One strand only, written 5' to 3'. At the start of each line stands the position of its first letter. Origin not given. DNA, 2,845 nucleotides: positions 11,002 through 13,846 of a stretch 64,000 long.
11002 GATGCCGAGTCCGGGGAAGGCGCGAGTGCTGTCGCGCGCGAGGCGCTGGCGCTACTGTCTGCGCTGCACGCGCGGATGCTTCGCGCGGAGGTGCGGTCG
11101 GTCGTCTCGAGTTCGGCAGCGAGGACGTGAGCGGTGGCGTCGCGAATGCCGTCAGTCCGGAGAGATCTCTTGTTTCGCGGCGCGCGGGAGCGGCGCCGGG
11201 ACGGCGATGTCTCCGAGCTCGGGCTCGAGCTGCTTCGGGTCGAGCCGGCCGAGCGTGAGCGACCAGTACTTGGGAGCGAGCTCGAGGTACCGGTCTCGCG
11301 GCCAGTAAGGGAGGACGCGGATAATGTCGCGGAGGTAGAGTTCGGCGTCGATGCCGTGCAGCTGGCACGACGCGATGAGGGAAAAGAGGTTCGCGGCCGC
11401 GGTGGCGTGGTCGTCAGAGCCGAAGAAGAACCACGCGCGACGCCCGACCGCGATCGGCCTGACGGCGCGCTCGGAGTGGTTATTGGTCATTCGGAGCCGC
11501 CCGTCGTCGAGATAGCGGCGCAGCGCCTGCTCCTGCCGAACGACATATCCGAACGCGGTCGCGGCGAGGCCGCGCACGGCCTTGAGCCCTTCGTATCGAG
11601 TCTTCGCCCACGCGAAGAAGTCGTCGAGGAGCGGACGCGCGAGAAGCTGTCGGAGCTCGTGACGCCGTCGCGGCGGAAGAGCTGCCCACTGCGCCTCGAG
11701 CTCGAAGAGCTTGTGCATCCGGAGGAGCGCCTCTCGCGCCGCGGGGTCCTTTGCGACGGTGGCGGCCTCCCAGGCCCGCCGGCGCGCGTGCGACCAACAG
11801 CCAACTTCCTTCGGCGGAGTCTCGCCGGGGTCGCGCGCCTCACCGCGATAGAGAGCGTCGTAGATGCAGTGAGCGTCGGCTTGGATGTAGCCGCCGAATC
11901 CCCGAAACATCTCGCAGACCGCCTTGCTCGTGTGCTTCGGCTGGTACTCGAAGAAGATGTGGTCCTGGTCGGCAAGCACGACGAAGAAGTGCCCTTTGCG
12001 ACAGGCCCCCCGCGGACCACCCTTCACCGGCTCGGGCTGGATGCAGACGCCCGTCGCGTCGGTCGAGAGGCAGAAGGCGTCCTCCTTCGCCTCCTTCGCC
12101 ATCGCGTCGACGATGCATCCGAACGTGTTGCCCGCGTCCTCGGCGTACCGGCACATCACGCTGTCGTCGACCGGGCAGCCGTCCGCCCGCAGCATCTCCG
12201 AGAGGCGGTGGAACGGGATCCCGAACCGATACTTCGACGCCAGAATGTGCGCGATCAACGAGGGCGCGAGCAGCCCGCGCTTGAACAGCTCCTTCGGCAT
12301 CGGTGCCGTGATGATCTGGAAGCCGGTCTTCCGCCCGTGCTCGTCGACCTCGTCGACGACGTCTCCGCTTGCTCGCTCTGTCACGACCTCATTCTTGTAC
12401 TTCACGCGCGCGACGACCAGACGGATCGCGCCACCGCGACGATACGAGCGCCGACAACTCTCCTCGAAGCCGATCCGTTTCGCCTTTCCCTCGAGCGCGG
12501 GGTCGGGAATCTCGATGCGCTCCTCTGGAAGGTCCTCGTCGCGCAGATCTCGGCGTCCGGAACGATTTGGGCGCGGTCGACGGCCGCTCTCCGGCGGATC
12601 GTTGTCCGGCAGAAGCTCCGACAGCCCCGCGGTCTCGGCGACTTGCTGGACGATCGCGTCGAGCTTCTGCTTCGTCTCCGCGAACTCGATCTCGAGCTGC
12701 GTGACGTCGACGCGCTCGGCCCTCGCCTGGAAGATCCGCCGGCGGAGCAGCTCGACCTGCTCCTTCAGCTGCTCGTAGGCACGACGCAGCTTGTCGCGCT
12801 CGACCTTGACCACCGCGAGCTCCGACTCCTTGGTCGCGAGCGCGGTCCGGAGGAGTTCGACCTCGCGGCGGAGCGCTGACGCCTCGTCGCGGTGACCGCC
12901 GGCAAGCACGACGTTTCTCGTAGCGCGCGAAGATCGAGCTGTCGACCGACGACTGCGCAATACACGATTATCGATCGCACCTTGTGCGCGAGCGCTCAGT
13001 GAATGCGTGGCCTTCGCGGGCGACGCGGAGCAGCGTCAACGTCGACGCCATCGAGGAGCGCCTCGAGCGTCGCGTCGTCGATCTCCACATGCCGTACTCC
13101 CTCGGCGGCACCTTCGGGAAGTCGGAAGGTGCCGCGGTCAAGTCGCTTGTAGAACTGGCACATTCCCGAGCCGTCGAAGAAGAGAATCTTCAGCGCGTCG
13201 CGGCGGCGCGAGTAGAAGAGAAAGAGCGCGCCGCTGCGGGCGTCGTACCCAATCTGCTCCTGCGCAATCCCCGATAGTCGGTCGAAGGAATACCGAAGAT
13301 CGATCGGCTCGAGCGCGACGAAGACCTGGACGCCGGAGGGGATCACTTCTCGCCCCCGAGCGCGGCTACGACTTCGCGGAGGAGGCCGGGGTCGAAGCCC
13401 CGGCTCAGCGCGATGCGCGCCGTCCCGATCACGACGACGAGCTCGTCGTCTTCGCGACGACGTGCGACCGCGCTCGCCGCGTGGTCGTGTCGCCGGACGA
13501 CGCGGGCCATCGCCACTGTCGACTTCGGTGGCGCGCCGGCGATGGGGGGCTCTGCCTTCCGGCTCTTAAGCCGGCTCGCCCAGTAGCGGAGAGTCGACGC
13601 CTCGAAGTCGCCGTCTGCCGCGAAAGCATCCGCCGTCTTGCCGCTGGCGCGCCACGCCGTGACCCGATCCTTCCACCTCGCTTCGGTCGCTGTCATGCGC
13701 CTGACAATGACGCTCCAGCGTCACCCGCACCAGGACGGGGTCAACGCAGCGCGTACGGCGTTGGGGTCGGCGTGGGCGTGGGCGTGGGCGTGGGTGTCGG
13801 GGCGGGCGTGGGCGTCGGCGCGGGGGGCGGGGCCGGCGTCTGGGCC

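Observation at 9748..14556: Nested IS66 insertion supplies the stop codon of an S1 protease and masks the truncation of an ISKra4-like transposase; no target-site duplication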

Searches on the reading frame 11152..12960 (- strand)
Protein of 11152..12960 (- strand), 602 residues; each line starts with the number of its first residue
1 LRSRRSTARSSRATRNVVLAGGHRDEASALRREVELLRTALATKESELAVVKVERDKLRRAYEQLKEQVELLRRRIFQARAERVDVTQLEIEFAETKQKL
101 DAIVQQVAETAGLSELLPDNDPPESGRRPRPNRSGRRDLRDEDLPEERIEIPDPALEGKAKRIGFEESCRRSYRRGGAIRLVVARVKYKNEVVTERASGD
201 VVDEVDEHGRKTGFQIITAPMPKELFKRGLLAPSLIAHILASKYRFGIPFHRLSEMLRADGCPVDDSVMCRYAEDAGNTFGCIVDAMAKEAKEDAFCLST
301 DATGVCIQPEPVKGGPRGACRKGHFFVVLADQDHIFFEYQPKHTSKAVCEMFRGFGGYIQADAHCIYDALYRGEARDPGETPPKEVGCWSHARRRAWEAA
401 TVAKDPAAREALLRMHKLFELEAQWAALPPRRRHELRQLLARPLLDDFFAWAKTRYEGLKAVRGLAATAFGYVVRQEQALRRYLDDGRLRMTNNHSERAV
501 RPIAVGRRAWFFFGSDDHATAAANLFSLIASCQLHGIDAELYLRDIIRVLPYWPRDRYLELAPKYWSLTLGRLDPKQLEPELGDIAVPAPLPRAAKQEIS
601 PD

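Call 4: search_protein_families(library=pfam, proteins=[window:11152-12960:-], max_evalue=0.01)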
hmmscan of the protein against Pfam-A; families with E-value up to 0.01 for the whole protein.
window:11152-12960:- (602 aa): 4 families
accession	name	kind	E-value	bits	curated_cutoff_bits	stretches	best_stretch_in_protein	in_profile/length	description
PF03050.20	DDE_Tnp_IS66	-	7.3e-58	196.6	23.1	1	229-520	2-283/284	Transposase IS66 family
PF13817.11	DDE_Tnp_IS66_C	-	2e-07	31.5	30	1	527-563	1-38/39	IS66 C-terminal element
PF13007.12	LZ_Tnp_IS66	-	4.5e-06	27.7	22.9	1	64-149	1-71/71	Transposase C of IS166 homeodomain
PF10473.14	CENP-F_leu_zip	-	0.0073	16.8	34.5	0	23-79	50-106/140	Leucine-rich repeats of kinetochore protein Cenp-F/LEK1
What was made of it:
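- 11152..12909 (-): tnpC, the DDE transposase (585 aa). PF03050, PF13817 and PF13007 (call 4).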

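Call 5: search_protein_families(library=ncbifam, proteins=[window:11152-12960:-], max_evalue=0.01)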
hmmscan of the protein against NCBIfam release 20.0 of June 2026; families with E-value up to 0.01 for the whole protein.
window:11152-12960:- (602 aa): 2 families
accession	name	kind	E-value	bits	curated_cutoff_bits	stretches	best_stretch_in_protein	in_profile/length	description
NF033517.1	transpos_IS66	equivalog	2.2e-73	247.6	180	1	133-548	6-385/387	IS66 family transposase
NF045487.1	ASRP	equivalog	0.0085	14.7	300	0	24-111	354-442/593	archaea-specific SMC-related protein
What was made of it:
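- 11152..12909 (-): NF033517 247.6 bits (call 5).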

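Call 71: find_related_loci(query=window:11152-12909:-, collection=genome_contigs, flank=3000)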
Query window:11152-12909:- (585 aa) in genome_contigs; peptide patterns used: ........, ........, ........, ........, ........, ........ (x = any residue, [..] = any of these).
77 stretches matched a pattern; 12 encode a relative of the query (tblastn E <= 1e-3); 12 distinct loci.
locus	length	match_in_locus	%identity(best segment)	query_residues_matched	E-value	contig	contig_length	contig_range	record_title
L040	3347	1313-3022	75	7-581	0e+0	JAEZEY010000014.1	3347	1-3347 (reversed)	MAG: Proteobacteria bacterium isolate OH_CBrB_365 k127_264241, whole genome shotgun sequence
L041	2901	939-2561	66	18-573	0e+0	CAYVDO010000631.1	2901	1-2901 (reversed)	MAG TPA_asm: uncultured bacterium isolate binchicken_co245_204 genome assembly, contig: NODE_57007_length_2901_cov_10.16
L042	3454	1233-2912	60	25-585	0e+0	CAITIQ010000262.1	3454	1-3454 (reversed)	MAG: uncultured delta proteobacterium isolate ErkenSummer_bin-6818 genome assembly, contig: bin-6818:262/673, whole geno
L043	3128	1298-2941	62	17-571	0e+0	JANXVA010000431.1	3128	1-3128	MAG: Myxococcales bacterium isolate 340R_metabat_70 340R_k141_1101681, whole genome shotgun sequence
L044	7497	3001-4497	55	62-581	9e-179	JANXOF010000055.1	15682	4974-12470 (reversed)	MAG: Polyangiaceae bacterium isolate GL140_1_concoct_143 GL140_1_k141_114070, whole genome shotgun sequence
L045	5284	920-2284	62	13-476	5e-174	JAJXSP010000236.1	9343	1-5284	MAG: Myxococcales bacterium isolate BP4.bin10 NODE_10394_length_9343_cov_1.526584, whole genome shotgun sequence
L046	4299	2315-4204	45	17-581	3e-154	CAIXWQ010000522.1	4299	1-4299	MAG: uncultured delta proteobacterium isolate MJ-time_bin-4440 genome assembly, contig: bin-4440:0522/1422, whole genome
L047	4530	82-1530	26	27-533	4e-43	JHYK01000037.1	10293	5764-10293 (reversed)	Lachnospiraceae bacterium AC3007 T321DRAFT_scaffold00033.33_C, whole genome shotgun sequence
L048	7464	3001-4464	25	31-536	1e-42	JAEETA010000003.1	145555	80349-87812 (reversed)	MAG: Lachnospiraceae bacterium isolate Tb.RUG.395 NODE_220_length_145555_cov_1.769590, whole genome shotgun sequence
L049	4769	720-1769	29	188-533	1e-42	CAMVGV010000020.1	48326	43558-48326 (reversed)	MAG TPA_asm: uncultured Lachnospiraceae bacterium isolate SRR8387716_bin.19_metaWRAP_v1.3_MAG genome assembly, contig: E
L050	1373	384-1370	29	188-512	1e-37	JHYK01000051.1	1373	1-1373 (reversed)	Lachnospiraceae bacterium AC3007 T321DRAFT_scaffold00047.47_C, whole genome shotgun sequence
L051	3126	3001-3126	64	395-436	1e-10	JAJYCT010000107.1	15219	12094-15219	MAG: Myxococcales bacterium isolate BP9.bin63 NODE_7494_length_15219_cov_1.525775, whole genome shotgun sequence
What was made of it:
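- Closest known: IS66 family insertion sequences. Different: The nearest TnpC among species-representative genomes is 75% identical (call 71).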

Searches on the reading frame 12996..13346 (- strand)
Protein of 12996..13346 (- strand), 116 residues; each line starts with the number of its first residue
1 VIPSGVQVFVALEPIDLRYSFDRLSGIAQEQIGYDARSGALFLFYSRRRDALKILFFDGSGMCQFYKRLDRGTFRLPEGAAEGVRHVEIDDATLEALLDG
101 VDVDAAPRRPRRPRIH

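Call 4: search_protein_families(library=pfam, proteins=[window:12996-13346:-], max_evalue=0.01)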
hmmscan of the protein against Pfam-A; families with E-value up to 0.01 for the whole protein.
window:12996-13346:- (116 aa): 1 family
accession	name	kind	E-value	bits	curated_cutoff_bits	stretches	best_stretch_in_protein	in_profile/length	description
PF05717.18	TnpB_IS66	-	5.2e-28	97.3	26.6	1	7-105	2-98/101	IS66 Orf2 like protein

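Call 5: search_protein_families(library=ncbifam, proteins=[window:12996-13346:-], max_evalue=0.01)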
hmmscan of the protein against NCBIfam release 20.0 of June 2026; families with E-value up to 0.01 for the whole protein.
window:12996-13346:- (116 aa): 1 family
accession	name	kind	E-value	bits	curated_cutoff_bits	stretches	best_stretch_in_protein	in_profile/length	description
NF033819.0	IS66_TnpB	equivalog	9.6e-26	89.5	50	1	8-100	1-90/90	IS66 family insertion sequence element accessory protein TnpB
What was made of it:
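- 12996..13346 (-): tnpB (116 aa). Its GTG start overlaps the tnpA stop. PF05717 E 5e-28 and NF033819 89.5 bits (calls 4, 5).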

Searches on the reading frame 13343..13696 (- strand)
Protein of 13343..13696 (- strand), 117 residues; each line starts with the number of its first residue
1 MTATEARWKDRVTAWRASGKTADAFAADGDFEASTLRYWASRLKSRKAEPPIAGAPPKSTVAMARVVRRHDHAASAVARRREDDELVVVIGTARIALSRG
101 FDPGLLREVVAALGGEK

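Call 4: search_protein_families(library=pfam, proteins=[window:13343-13696:-], max_evalue=0.01)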
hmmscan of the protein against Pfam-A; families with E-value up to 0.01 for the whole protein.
window:13343-13696:- (117 aa): 0 families

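Call 5: search_protein_families(library=ncbifam, proteins=[window:13343-13696:-], max_evalue=0.01)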
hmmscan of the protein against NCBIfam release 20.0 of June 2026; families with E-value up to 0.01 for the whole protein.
window:13343-13696:- (117 aa): 2 families
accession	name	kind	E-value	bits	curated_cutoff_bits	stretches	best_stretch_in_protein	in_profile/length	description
NF047593.1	IS66_ISAeme5_TnpA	equivalog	2.4e-10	40.8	28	1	5-66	3-56/79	IS66 family insertion sequence element accessory protein TnpA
NF047595.1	IS66_ISRel24_TnpA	equivalog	0.00018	22.1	74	1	12-113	14-113/113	IS66-like element accessory protein TnpA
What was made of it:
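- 13343..13696 (-): tnpA (117 aa). NF047593, 40.8 bits against a cut-off of 28 (call 5).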

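Call 38: find_encoding_contigs(protein=window:13343-13696:-, flank=6000, max_places=10)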
Protein window:13343-13696:- (117 aa): 20 contigs read that carry it; 10 places shown.
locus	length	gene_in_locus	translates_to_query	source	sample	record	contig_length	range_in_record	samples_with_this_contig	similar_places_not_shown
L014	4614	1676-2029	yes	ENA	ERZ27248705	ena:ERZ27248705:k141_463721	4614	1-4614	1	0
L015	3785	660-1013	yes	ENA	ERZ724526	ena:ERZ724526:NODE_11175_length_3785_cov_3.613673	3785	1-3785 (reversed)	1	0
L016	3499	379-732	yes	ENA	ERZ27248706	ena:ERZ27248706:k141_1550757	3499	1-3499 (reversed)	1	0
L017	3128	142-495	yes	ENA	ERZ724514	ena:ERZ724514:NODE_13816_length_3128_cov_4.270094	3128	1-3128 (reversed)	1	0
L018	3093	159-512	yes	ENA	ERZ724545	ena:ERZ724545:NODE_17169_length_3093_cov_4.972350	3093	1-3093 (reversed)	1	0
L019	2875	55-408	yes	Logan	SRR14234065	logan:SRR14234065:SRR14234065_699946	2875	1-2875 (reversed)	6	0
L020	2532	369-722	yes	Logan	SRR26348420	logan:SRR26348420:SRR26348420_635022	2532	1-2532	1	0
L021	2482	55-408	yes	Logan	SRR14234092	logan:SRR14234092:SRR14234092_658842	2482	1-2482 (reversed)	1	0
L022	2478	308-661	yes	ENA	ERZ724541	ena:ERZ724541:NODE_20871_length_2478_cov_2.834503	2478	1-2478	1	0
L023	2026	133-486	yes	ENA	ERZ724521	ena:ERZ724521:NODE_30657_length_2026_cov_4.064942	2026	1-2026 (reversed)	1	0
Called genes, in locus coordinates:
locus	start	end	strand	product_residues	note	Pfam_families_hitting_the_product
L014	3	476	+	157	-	?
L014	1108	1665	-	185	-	-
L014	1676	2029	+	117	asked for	-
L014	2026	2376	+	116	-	PF05717:TnpB_IS66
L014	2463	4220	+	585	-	PF13007:LZ_Tnp_IS66 (weak), PF03050:DDE_Tnp_IS66, PF13817:DDE_Tnp_IS66_C (weak)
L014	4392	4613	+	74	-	?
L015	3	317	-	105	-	?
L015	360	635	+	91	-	-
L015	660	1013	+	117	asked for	-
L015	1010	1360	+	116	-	PF05717:TnpB_IS66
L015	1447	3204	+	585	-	PF13007:LZ_Tnp_IS66 (weak), PF03050:DDE_Tnp_IS66, PF13817:DDE_Tnp_IS66_C (weak)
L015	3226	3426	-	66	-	-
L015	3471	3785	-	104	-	?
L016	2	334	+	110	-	?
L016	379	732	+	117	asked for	-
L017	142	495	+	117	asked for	-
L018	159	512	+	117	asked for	-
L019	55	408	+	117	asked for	-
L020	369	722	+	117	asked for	-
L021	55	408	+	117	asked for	-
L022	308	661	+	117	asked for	-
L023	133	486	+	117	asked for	-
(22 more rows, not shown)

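Call 43: list_cluster_members(proteins=[P0121, window:13343-13696:-, window:12996-13346:-, window:11152-12909:-, window:10930-11130:+, P0241])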
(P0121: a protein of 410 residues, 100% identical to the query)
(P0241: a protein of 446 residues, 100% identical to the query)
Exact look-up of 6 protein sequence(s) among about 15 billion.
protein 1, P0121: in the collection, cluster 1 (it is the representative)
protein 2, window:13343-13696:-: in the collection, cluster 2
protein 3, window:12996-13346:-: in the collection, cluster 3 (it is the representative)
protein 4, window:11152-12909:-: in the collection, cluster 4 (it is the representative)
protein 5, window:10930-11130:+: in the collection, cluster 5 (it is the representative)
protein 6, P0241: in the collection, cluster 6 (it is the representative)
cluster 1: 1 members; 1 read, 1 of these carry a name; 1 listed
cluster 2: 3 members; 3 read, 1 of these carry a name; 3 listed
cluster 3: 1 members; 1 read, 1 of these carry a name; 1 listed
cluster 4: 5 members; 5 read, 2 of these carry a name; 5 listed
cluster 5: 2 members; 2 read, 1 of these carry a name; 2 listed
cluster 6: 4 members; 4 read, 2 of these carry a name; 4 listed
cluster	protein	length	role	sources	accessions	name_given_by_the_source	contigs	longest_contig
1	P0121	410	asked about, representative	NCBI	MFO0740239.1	MAG: ISKra4 family transposase [Labilithrix sp.]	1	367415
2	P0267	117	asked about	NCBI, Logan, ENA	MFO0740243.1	MAG: hypothetical protein U0270_30370 [Labilithrix sp.]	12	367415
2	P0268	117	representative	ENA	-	-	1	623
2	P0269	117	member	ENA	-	-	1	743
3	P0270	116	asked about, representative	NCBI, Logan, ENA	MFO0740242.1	MAG: IS66 family insertion sequence element accessory protein TnpB [Labilithrix sp.]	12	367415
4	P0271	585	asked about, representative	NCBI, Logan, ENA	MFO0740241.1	MAG: IS66 family transposase [Labilithrix sp.]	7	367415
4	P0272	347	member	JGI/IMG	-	hypothetical protein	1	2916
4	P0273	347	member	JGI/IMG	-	-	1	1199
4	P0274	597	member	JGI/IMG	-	-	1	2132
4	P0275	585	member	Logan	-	-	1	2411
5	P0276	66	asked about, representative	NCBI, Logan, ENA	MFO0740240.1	MAG: hypothetical protein U0270_30355 [Labilithrix sp.]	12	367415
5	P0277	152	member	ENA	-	-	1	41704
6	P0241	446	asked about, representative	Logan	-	-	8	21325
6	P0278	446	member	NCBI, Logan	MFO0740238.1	MAG: DUF4303 domain-containing protein [Labilithrix sp.]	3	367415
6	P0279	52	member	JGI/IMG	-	proline iminopeptidase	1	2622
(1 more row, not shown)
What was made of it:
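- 13343..13696 (-): Deposited as a hypothetical protein, MFO0740243.1 (call 43).
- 12996..13346 (-): MFO0740242.1 (call 43).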
